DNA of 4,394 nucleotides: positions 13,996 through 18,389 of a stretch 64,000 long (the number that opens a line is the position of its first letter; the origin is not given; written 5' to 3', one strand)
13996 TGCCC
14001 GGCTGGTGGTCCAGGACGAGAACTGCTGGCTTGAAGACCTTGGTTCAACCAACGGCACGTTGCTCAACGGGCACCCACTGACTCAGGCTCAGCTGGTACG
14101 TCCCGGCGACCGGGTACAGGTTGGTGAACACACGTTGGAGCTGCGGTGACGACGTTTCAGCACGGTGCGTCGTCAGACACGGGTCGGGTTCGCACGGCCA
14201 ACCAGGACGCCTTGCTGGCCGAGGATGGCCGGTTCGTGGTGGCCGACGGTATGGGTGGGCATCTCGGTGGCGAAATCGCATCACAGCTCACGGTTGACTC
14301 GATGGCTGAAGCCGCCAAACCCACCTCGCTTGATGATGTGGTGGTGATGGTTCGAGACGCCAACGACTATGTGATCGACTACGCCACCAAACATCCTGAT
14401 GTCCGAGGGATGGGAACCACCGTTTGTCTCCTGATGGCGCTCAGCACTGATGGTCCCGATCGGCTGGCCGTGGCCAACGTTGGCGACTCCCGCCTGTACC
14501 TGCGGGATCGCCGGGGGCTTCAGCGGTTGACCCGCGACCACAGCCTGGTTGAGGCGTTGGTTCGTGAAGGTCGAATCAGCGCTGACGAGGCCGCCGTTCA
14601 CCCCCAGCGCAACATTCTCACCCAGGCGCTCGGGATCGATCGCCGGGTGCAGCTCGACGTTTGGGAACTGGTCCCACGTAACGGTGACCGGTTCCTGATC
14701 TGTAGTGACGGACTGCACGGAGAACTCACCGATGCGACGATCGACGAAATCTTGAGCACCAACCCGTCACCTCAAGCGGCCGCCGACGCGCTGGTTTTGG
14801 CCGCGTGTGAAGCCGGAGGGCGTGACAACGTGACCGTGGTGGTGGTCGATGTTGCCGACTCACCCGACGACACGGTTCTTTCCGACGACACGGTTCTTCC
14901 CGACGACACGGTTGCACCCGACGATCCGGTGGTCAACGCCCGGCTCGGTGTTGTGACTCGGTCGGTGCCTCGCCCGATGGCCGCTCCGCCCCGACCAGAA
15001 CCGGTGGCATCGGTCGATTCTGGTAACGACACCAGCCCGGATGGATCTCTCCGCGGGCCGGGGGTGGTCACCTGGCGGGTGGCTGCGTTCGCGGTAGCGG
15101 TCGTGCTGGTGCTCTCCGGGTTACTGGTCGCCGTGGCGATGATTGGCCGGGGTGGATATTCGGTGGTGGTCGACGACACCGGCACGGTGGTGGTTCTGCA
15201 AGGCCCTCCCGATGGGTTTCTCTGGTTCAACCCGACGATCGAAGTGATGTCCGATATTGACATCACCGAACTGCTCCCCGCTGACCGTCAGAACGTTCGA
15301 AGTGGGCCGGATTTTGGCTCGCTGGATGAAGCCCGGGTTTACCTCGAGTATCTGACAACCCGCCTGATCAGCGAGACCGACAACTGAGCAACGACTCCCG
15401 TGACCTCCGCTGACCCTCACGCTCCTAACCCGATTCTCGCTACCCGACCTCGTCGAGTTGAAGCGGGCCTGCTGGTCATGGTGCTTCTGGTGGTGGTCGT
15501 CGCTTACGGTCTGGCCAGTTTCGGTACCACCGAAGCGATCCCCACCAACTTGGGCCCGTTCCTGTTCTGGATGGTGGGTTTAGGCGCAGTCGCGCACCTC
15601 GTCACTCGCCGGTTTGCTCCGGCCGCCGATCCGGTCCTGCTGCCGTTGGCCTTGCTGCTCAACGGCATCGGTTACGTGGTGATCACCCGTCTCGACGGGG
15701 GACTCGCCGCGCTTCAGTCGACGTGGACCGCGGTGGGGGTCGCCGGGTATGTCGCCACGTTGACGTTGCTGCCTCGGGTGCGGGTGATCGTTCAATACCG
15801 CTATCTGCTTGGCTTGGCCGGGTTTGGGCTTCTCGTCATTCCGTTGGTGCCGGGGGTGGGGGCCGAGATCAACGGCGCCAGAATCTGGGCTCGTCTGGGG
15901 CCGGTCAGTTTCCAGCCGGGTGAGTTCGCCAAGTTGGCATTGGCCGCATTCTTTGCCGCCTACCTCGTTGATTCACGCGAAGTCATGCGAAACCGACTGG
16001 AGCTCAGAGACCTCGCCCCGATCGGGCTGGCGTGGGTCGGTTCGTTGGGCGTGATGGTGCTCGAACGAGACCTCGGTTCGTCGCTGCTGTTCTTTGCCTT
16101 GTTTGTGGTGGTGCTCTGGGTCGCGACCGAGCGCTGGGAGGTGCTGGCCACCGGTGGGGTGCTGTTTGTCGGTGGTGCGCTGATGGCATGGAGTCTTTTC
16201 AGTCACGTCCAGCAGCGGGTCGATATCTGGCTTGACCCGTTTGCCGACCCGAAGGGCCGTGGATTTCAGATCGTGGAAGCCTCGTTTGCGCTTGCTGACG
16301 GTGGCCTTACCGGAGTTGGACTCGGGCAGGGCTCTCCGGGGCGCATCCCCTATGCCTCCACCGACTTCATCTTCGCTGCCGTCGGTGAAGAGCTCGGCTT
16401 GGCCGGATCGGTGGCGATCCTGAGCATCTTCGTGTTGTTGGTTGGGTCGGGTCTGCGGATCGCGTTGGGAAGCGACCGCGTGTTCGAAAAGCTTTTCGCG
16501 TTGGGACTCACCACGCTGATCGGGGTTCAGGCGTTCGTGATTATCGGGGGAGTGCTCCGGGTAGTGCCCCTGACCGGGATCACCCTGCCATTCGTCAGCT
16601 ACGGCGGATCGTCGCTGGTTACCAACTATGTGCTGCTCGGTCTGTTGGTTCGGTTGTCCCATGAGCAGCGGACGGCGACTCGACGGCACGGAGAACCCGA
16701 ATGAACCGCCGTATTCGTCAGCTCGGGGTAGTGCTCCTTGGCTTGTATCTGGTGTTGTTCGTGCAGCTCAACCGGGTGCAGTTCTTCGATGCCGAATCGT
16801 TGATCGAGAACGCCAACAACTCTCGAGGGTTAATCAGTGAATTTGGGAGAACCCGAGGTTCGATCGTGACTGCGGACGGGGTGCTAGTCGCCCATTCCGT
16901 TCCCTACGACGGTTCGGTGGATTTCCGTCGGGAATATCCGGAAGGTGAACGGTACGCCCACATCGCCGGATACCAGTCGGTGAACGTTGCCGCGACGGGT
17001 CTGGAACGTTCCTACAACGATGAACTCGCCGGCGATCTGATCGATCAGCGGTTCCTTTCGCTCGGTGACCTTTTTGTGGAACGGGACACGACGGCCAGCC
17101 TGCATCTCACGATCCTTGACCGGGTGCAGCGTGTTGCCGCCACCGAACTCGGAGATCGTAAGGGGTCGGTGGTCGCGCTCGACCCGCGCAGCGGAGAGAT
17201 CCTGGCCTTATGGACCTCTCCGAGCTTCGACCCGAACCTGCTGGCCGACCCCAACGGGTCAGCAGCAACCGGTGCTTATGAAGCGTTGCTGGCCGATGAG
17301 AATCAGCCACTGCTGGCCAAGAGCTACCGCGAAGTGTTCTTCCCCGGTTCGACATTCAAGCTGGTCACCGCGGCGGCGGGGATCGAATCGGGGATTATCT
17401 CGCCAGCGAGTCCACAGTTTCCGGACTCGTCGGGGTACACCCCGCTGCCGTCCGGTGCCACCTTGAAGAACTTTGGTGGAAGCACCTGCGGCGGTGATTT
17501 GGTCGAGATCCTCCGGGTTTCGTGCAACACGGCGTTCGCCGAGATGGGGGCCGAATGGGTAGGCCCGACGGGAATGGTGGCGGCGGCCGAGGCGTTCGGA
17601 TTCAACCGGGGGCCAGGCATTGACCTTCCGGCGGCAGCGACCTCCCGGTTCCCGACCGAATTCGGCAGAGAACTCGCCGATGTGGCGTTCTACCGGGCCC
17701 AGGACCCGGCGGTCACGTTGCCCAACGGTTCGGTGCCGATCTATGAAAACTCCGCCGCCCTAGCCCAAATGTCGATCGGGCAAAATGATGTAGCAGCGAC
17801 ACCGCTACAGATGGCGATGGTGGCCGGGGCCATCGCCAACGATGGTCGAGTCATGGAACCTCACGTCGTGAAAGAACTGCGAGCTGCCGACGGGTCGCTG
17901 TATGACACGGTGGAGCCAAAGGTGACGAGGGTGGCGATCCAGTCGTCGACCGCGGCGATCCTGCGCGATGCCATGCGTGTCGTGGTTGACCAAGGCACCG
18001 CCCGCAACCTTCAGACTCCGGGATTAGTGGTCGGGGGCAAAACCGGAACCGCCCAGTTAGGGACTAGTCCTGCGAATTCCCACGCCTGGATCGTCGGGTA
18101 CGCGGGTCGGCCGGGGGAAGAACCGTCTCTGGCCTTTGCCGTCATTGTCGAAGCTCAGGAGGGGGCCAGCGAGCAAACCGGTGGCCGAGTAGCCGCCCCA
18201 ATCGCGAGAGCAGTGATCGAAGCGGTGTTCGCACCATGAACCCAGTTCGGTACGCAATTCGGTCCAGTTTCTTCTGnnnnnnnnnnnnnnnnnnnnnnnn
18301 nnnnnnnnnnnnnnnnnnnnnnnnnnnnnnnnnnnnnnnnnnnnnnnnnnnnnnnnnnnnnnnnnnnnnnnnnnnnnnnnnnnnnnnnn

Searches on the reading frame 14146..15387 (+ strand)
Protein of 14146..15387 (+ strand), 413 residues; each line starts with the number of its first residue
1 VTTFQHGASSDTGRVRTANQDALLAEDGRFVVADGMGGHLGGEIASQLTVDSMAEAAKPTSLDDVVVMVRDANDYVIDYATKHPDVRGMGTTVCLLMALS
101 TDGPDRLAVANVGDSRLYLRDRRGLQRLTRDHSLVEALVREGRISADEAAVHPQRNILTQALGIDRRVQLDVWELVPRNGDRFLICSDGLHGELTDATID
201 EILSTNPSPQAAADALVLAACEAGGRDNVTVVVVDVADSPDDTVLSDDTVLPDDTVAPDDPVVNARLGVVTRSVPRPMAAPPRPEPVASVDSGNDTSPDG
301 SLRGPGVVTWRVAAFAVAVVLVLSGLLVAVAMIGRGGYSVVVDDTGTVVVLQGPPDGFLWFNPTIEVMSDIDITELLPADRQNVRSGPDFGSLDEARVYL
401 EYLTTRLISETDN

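Call 77: search_protein_families(library=pfam, proteins=[window:14146-15387:+], max_evalue=0.00001)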
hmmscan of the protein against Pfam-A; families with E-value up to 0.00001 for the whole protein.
window:14146-15387:+ (413 aa): 2 families
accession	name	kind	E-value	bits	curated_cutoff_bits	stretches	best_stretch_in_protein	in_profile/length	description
PF13672.11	PP2C_2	-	2.9e-10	40.5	24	1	16-196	9-180/209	Protein phosphatase 2C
PF00481.26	PP2C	-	1.7e-07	31.6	20.3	1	27-135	34-143/255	Protein phosphatase 2C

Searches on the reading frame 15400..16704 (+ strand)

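Call 77: search_protein_families(library=pfam, proteins=[window:15400-16704:+], max_evalue=0.00001)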
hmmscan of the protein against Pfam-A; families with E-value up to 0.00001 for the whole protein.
window:15400-16704:+ (434 aa): 1 family
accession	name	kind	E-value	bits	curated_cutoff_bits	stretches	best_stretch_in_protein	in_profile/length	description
PF01098.24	FTSW_RODA_SPOVE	-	6.8e-80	269.2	26.4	1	103-424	38-355/356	Cell cycle protein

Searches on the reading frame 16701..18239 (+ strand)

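Call 77: search_protein_families(library=pfam, proteins=[window:16701-18239:+], max_evalue=0.00001)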
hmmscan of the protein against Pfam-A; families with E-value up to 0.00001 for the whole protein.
window:16701-18239:+ (512 aa): 2 families
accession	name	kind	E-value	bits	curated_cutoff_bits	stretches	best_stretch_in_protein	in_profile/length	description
PF00905.27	Transpeptidase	-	1.7e-54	185.5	22.1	1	155-507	1-299/299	Penicillin binding protein transpeptidase domain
PF21922.1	PBP_dimer_2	-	2.1e-18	66.8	27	1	52-130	1-78/83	Penicillin binding protein A dimerisation domain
